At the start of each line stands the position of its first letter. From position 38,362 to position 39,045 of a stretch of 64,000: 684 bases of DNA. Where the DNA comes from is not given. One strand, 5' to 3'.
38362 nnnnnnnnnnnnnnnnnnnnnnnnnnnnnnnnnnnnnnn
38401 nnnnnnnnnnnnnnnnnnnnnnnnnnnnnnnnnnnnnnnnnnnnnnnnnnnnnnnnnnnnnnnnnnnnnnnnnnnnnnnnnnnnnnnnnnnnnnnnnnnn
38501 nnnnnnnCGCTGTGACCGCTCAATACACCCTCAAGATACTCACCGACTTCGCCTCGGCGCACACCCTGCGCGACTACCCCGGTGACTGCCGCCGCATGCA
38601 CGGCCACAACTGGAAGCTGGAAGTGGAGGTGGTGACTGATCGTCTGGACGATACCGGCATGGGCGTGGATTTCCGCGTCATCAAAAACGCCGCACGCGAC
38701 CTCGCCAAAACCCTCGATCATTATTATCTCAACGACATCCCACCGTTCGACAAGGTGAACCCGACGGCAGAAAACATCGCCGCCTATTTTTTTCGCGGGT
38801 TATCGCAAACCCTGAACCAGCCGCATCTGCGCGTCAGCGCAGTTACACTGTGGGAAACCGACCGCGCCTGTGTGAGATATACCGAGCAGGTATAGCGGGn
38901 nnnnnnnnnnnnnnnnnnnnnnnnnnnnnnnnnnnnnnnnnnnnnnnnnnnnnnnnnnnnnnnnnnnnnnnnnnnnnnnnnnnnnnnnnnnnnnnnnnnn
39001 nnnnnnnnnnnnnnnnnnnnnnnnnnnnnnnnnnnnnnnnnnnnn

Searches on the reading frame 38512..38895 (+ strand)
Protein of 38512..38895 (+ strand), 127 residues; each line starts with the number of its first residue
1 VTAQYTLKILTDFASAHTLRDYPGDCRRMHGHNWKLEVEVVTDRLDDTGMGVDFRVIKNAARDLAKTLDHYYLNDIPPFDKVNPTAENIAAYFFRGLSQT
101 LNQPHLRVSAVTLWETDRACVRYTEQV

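Call 50: search_protein_families(library=pfam, proteins=[window:38512-38895:+], max_evalue=0.0001)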
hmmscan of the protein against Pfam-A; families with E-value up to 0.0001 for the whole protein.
window:38512-38895:+ (127 aa): 1 family
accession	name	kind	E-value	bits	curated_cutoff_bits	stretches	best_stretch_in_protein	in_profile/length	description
PF01242.24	PTPS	-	1.6e-39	135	22.4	1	9-125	4-120/121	6-pyruvoyl tetrahydropterin synthase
